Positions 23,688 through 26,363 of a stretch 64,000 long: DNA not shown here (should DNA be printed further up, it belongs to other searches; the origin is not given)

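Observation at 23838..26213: Full-length, apparently catalytically dead glycogen phosphorylase in an intact glycogen operon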

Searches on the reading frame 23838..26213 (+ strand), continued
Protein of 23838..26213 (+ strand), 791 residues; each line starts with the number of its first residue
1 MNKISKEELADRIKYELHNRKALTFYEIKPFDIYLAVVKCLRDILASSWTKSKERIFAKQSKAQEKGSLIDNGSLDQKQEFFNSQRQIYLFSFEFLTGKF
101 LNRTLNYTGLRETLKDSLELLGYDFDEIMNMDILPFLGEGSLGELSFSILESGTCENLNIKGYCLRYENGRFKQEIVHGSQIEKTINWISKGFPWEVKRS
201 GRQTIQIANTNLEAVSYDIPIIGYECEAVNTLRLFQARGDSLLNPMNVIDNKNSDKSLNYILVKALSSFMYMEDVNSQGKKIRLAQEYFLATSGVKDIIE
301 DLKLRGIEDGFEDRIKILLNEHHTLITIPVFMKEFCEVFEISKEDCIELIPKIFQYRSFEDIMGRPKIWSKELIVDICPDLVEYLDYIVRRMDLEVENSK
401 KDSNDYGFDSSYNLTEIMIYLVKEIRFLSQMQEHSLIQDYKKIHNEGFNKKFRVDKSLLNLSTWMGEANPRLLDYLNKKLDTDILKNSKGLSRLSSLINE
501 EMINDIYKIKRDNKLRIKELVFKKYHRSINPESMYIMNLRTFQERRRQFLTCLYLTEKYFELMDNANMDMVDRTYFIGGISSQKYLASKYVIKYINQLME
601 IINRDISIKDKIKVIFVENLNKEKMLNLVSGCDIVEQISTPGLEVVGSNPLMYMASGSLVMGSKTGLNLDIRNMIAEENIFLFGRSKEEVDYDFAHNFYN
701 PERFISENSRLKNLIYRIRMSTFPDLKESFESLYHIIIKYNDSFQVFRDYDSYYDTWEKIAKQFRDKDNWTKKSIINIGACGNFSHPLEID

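Call 36: find_homologous_proteins(query=A2, max_evalue=1e-60)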
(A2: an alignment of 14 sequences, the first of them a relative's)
Query A2 (14 sequences) (781 aa, profile of the alignment): 68 proteins with E <= 1e-60 among 8000 candidates.
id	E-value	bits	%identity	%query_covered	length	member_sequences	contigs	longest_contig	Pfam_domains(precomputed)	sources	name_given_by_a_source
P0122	0.0e+0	1094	100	100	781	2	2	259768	PF00343.27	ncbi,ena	-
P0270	0.0e+0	1042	72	100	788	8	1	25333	PF00343.27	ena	-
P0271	0.0e+0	1012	59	99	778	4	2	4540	PF00343.27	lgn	-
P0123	1.3e-298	1011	35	96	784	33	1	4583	PF00343.27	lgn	-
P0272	1.1e-295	1001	61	100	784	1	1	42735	PF00343.27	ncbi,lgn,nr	ncbi:MAG: glycogen/starch/alpha-glucan family phosphorylase [Tissierellia bacterium]|nr:glycogen/sta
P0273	2.9e-282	957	36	96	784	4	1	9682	PF00343.27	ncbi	-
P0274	5.5e-240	817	41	99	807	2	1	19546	PF00343.27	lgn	-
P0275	3.1e-227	775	41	99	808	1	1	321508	PF00343.27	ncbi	-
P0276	2.2e-224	765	41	99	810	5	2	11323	PF00343.27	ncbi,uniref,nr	ncbi:glycogen/starch/alpha-glucan phosphorylase [Clostridium sardiniense]|uniref:Alpha-1,4 glucan ph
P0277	1.7e-221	756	41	99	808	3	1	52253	PF00343.27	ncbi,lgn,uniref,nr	ncbi:glycogen/starch/alpha-glucan phosphorylase [Pontibacillus yanchengensis]|uniref:Alpha-1,4 gluca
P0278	4.5e-221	754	38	99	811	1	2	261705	PF00343.27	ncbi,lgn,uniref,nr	ncbi:glycogen phosphorylase [Pontibacillus halophilus JSM 076056 = DSM 19796]|uniref:Alpha-1,4 gluca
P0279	1.7e-218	746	40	97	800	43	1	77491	PF00343.27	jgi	jgi:glycogen phosphorylase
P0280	1.2e-217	743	39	98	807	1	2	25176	PF00343.27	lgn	-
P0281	1.3e-217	743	39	99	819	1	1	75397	PF00343.27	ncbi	ncbi:glycogen/starch/alpha-glucan phosphorylase [Caldicellulosiruptoraceae bacterium PP1]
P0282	3.5e-217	741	40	99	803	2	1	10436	PF00343.27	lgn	-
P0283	6.6e-217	740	39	97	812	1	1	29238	PF00343.27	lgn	-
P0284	4.8e-216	738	40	98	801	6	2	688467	PF00343.27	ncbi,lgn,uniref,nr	ncbi:glycogen/starch/alpha-glucan phosphorylase [Metabacillus fastidiosus]|uniref:glycogen/starch/al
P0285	2.8e-214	732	38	100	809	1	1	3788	PF00343.27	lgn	-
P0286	8.6e-214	730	41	97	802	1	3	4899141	PF00343.27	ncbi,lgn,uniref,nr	ncbi:glycogen phosphorylase [Sutcliffiella cohnii]|uniref:Alpha-1,4 glucan phosphorylase n=1 Tax=Sut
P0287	8.9e-214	730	40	97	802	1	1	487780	PF00343.27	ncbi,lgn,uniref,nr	ncbi:glycogen/starch/alpha-glucan phosphorylase [Sutcliffiella cohnii]|uniref:glycogen/starch/alpha-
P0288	1.4e-213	729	39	97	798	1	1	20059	PF00343.27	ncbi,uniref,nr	ncbi:glycogen/starch/alpha-glucan phosphorylase [Neobacillus sedimentimangrovi]|uniref:glycogen/star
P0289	6.9e-213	727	41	97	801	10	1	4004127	PF00343.27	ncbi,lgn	ncbi:glycogen/starch/alpha-glucan phosphorylase [Metabacillus sp. SLBN-84]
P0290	1.4e-212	726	40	98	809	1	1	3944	PF00343.27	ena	-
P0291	3.7e-212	725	39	97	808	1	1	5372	PF00343.27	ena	-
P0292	4.9e-212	724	40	98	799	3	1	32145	PF00343.27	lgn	-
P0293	8.4e-212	724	40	97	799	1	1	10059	PF00343.27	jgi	jgi:glycogen phosphorylase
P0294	1.7e-210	719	41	98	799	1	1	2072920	PF00343.27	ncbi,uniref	ncbi:glycogen/starch/alpha-glucan phosphorylase [Ectobacillus polymachus]|uniref:glycogen/starch/alp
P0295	2.5e-210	719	41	97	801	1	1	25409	PF00343.27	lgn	-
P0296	2.9e-210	718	41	97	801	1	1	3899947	PF00343.27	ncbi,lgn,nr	ncbi:glycogen/starch/alpha-glucan phosphorylase [Bacillus sp. PAMC26568]|nr:glycogen/starch/alpha-gl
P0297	4.1e-210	718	41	97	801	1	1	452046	PF00343.27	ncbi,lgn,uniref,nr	ncbi:glycogen/starch/alpha-glucan phosphorylase [Bacillus sp. UMB0893]|uniref:glycogen/starch/alpha-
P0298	4.8e-210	718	41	97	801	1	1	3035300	PF00343.27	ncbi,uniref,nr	ncbi:glycogen/starch/alpha-glucan phosphorylase [Metabacillus idriensis]|uniref:glycogen/starch/alph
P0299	7.4e-210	717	41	97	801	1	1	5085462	PF00343.27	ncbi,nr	ncbi:glycogen/starch/alpha-glucan phosphorylase [Bacillus sp. F19]|nr:glycogen/starch/alpha-glucan p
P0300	6.7e-209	714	39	98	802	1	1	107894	PF00343.27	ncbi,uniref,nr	ncbi:glycogen phosphorylase [Bacillus mycoides]|uniref:glycogen phosphorylase n=1 Tax=Bacillus mycoi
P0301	2.4e-208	712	37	97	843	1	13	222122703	PF00343.27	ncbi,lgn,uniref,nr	ncbi:unnamed protein product [Hermetia illucens]|uniref:Alpha-1,4 glucan phosphorylase n=1 Tax=Herme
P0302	6.3e-208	711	38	97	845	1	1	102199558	PF00343.27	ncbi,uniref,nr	ncbi:glycogen phosphorylase [Teleopsis dalmanni]|uniref:glycogen phosphorylase n=1 Tax=Teleopsis dal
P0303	1.7e-207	709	38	97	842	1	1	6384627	PF00343.27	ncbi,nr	ncbi:hypothetical protein KR222_007268 [Zaprionus bogoriensis]|nr:hypothetical protein KR222_007268 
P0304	1.3e-206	706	37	97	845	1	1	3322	PF00343.27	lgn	-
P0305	1.4e-206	706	37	97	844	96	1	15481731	PF00343.27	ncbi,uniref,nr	ncbi:glycogen phosphorylase [Hylaeus anthracinus]|uniref:glycogen phosphorylase n=1 Tax=Hylaeus anth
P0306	7.8e-206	704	40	99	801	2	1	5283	PF00343.27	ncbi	-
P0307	1.6e-205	703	41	93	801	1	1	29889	PF00343.27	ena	-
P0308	4.6e-205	701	41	93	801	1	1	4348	PF00343.27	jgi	-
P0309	4.9e-205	701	42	93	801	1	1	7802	PF00343.27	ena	-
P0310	2.1e-204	699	36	97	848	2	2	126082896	PF00343.27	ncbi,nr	ncbi:unnamed protein product [Acanthoscelides obtectus]|nr:unnamed protein product [Acanthoscelides 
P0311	1.5e-203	696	37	97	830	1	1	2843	PF00343.27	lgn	-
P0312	3.2e-202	692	37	97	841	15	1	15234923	PF00343.27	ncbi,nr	ncbi:glycogen phosphorylase [Bradysia coprophila]|nr:glycogen phosphorylase [Bradysia coprophila]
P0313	8.7e-201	687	39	93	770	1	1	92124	PF00343.27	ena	-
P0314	9.4e-201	687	39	93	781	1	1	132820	PF00343.27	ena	-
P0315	1.1e-200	687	37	96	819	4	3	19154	PF00343.27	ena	-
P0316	6.5e-200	684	38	96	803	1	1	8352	PF00343.27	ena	-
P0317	6.2e-198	678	36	97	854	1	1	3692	PF00343.27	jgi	-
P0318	2.7e-196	672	35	97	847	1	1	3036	PF00343.27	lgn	-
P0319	3.2e-196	672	35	98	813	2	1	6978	PF00343.27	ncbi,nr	ncbi:MAG: glycogen/starch/alpha-glucan phosphorylase [Spirochaetaceae bacterium]|nr:MAG: glycogen/st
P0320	2.6e-194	666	37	97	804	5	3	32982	PF00343.27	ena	-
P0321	1.2e-190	654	36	97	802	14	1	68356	PF00343.27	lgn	-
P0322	7.6e-190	651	40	85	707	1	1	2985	PF00343.27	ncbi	ncbi:MAG: glycogen/starch/alpha-glucan phosphorylase, partial [Halanaerobiales bacterium]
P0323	2.0e-187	643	35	96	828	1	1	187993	PF00343.27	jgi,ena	-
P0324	3.5e-183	629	34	99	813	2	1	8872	PF00343.27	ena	-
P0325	2.8e-180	619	33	99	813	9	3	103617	PF00343.27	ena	-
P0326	1.9e-179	617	35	97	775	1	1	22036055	PF00343.27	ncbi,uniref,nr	ncbi:GD23132 [Drosophila simulans]|uniref:Alpha-1,4 glucan phosphorylase n=1 Tax=Drosophila simulans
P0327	9.0e-179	614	31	99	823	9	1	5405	PF00343.27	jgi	-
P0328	4.9e-172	592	34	92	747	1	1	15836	PF00343.27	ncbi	ncbi:MAG: glycogen/starch/alpha-glucan phosphorylase, partial [Alphaproteobacteria bacterium]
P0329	2.5e-170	586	33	99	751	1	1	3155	PF00343.27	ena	-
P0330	6.8e-167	575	39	78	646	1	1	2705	PF00343.27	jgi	-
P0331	1.8e-166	574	37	39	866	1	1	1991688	PF00343.27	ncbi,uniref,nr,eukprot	ncbi:glycosyltransferase family 35 [Micractinium conductrix]|uniref:Alpha-1,4 glucan phosphorylase n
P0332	2.6e-165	570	34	99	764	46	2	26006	PF00343.27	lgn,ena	-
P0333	1.9e-162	560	31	98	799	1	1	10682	PF00343.27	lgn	-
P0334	2.7e-162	560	37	76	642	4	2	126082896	PF00343.27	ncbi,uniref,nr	ncbi:unnamed protein product [Acanthoscelides obtectus]|uniref:Alpha-1,4 glucan phosphorylase n=1 Ta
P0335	4.4e-146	506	38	71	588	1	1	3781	PF00343.27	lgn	-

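Call 52: predict_structure(alignment_id=A3)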
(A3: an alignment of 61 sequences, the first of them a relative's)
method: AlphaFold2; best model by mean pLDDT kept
length: 791 residues; sequences in the alignment: 61
mean_pLDDT: 88.5   pTM: 0.89
mean pLDDT of the five models: 88.5, 87.9, 87.5, 86.8, 86.3
residues with pLDDT >= 90: 490; 70-90: 225; 50-70: 68; < 50: 8
segments of 3 or more residues with pLDDT < 50: 404-406, 789-791
pLDDT, mean of each block of 10 residues (from residue 1): 86 93 92 96 91 75 58 55 75 92 90 96 95 88 88 84 92 89 88 92 89 95 87 91 59 68 86 82 95 97 88 92 96 96 95 88 87 95 95 74 54 92 86 84 72 79 90 96 88 94 98 98 95 96 90 97 94 96 89 97 91 95 93 94 73 96 90 94 91 86 95 97 94 95 93 98 97 97 71 41
secondary structure, 60 per line:
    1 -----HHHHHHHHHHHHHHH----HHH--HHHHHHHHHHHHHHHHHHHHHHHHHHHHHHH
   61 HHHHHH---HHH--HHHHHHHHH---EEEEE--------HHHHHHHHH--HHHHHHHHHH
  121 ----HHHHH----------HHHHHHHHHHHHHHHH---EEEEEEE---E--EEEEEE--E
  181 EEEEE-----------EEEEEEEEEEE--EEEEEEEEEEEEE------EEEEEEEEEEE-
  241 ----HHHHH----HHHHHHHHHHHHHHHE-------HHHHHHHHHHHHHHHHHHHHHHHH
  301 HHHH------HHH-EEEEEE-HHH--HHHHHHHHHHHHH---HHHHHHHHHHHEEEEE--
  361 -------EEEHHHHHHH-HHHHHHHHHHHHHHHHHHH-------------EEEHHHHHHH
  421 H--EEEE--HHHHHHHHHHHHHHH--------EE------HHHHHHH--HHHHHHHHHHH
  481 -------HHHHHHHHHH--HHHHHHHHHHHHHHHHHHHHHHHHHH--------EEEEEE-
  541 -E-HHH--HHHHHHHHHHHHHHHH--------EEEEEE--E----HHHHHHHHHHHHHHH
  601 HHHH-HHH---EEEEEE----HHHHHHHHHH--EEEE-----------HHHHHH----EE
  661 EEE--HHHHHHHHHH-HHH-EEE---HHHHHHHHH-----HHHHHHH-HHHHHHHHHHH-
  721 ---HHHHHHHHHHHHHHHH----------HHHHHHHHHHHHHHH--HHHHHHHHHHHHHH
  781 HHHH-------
elements in order (helices of 4 or more, strands of 3 or more residues): H6-20 H30-66 H75-83 E87-91 H100-108 H111-120 H125-129 H140-155 E159-165 E172-177 E180-185 E197-207 E210-222 E229-239 H245-249 H254-268 H277-304 E315-320 H327-339 H343-353 E354-358 E368-370 H371-377 H379-397 E411-413 H414-421 E424-427 H430-444 H461-467 H470-480 H488-497 H500-525 E534-539 H549-564 E573-578 H586-604 E612-617 H622-631 E634-637 H649-654 E659-663 H666-675 E681-683 H687-695 H701-707 H709-719 H724-739 H750-764 H767-784

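Call 54: find_encoding_contigs(protein=P0127, flank=10000, max_places=1)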
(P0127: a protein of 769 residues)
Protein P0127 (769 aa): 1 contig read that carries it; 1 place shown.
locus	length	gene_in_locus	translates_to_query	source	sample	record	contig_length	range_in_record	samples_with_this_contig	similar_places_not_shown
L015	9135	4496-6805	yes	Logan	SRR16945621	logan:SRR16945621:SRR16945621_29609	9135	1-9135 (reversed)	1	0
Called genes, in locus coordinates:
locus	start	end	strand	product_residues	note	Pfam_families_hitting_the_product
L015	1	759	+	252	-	?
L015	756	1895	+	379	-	PF00483:NTP_transferase, PF24894:Hexapep_GlmU, PF25084:LbH_EIF2B (weak)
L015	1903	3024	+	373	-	PF24894:Hexapep_GlmU, PF25084:LbH_EIF2B, PF25087:GMPPB_C (weak)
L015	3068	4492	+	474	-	PF08323:Glyco_transf_5, PF00534:Glycos_transf_1, PF13692:Glyco_trans_1_4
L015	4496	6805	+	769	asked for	PF00343:Phosphorylase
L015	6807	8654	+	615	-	PF00128:Alpha-amylase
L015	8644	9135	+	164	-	?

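Call 55: find_encoding_contigs(protein=P0135, flank=10000, max_places=1)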
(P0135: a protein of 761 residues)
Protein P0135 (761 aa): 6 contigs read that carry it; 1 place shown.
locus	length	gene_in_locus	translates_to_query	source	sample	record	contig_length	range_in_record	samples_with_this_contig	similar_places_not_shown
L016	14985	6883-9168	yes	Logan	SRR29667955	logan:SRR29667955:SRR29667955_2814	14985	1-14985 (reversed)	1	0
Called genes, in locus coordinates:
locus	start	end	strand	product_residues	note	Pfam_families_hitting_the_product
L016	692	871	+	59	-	-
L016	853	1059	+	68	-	-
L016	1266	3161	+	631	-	PF02922:CBM_48, PF00128:Alpha-amylase, PF02806:Alpha-amylase_C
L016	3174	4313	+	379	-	PF00483:NTP_transferase, PF24894:Hexapep_GlmU, PF25084:LbH_EIF2B (weak)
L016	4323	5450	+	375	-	PF24894:Hexapep_GlmU, PF25087:GMPPB_C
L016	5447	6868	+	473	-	PF08323:Glyco_transf_5, PF00534:Glycos_transf_1, PF13692:Glyco_trans_1_4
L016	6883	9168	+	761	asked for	PF00343:Phosphorylase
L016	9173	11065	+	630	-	PF02922:CBM_48, PF00128:Alpha-amylase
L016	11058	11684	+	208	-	-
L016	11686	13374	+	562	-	PF02878:PGM_PMM_I, PF02879:PGM_PMM_II, PF02880:PGM_PMM_III, PF00408:PGM_PMM_IV (weak)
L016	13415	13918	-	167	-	-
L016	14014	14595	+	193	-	PF00156:Pribosyltran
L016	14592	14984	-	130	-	?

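Call 56: find_encoding_contigs(protein=P0177, flank=10000, max_places=1)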
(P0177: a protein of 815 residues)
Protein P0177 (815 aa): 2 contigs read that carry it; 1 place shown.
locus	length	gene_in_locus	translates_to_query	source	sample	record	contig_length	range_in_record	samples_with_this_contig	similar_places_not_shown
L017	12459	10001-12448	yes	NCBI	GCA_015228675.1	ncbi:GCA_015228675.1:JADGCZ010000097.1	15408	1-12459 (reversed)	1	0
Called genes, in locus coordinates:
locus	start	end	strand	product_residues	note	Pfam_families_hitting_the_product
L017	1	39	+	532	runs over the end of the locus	PF01514:YscJ_FliF, PF08345:YscJ_FliF_C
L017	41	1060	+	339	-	PF03448:MgtE_N (faint), PF14842:FliG_N, PF14841:FliG_M, PF01706:FliG_C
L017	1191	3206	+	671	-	PF00456:Transketolase_N, PF02779:Transket_pyr, PF22613:Transketolase_C_1, PF02780:Transketolase_C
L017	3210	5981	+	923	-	PF02743:dCache_1, PF22673:MCP-like_PDC_1 (faint), PF01590:GAF, PF13185:GAF_2, PF13492:GAF_3 (faint), PF01966:HD (weak), PF13487:HD_5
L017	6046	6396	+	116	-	-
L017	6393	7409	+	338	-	PF01075:Glyco_transf_9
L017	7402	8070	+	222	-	PF06293:Kdo, PF00069:Pkinase, PF01163:RIO1, PF03109:ABC1 (weak), PF01636:APH (weak)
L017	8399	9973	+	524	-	PF01590:GAF, PF13185:GAF_2, PF13492:GAF_3 (weak), PF00158:Sigma54_activat, PF14532:Sigma54_activ_2, PF07728:AAA_5 (weak), PF25601:AAA_lid_14, PF02954:HTH_8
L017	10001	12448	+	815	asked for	PF00343:Phosphorylase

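Call 57: fold_search(model_id=the predicted structure, library=pdb)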
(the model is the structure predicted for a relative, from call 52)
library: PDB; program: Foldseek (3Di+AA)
matches with E <= 10: 656; with E <= 0.001: 334
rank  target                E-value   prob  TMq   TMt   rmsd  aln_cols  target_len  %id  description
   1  9s8k_B                1.8e-56  1.00  0.88  0.87   3.2       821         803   25  Structure of glycogen phosphorylase - tetrameric form - in complex with HPr from Escherichia coli (released 2026-04-08)
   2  9s8k_A                6.7e-56  1.00  0.88  0.86   3.2       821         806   24  Structure of glycogen phosphorylase - tetrameric form - in complex with HPr from Escherichia coli (released 2026-04-08)
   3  9s8k_C                1.6e-55  1.00  0.88  0.87   3.2       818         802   25  Structure of glycogen phosphorylase - tetrameric form - in complex with HPr from Escherichia coli (released 2026-04-08)
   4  9s7v_A                1.5e-54  1.00  0.86  0.85   3.7       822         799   26  Structure of glycogen phosphorylase - dimeric form - from Escherichia coli (released 2026-04-08)
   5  9s7v_B                1.7e-54  1.00  0.87  0.87   3.2       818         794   25  Structure of glycogen phosphorylase - dimeric form - from Escherichia coli (released 2026-04-08)
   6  9m9p                  2.4e-54  1.00  0.86  0.86   3.7       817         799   24  Glycogen phosphorylase dimer from E. coli (released 2026-02-18)
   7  9v16_A                1.4e-53  1.00  0.87  0.86   3.7       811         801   25  Crystal structure of E. coli glycogen phosphorylase N185A/R267E mutant in complex with AMP (released 2026-02-18)
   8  3e3o_B                2.0e-53  1.00  0.88  0.86   3.1       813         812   25  Glycogen phosphorylase R state-IMP complex (released 2009-08-18)
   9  9ukq_F                2.0e-53  1.00  0.88  0.87   3.6       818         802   25  Crystal structure of glycogen phosphorylase from Escherichia coli (released 2026-02-18)
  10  9ukq_D                3.4e-53  1.00  0.87  0.86   3.6       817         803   25  Crystal structure of glycogen phosphorylase from Escherichia coli (released 2026-02-18)
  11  3e3o_C                3.7e-53  1.00  0.87  0.85   3.5       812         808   25  Glycogen phosphorylase R state-IMP complex (released 2009-08-18)
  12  3zcq                  5.5e-53  1.00  0.86  0.84   3.7       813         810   25  Rabbit muscle glycogen phosphorylase b in complex with N-(4- trifluoromethyl-benzoyl)-N-beta-D-glucopyranosyl urea deter (released 2013-12-11)
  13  1fa9                  5.7e-53  1.00  0.89  0.84   3.4       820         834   26  HUMAN LIVER GLYCOGEN PHOSPHORYLASE A COMPLEXED WITH AMP (released 2000-08-25)
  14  9v16_B                7.3e-53  1.00  0.88  0.88   3.1       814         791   25  Crystal structure of E. coli glycogen phosphorylase N185A/R267E mutant in complex with AMP (released 2026-02-18)
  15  9ukr_A                8.8e-53  1.00  0.87  0.85   4.2       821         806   25  Crystal structure of glycogen phosphorylase from E. coli in complex with AMP (released 2026-02-18)
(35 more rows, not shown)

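Call 58: list_cluster_members(proteins=[P0135, P0124, P0126])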
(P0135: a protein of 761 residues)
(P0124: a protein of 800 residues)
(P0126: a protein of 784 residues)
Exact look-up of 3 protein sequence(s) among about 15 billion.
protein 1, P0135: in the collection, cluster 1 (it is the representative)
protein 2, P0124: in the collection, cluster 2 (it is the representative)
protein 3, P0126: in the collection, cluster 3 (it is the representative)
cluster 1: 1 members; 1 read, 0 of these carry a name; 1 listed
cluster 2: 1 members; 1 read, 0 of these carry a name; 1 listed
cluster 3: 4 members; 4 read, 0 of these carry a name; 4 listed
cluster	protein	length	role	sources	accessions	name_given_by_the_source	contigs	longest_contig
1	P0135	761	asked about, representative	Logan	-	-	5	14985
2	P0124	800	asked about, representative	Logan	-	-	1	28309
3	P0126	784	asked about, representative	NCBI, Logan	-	-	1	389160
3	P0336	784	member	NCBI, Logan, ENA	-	-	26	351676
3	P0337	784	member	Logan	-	-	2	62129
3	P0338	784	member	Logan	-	-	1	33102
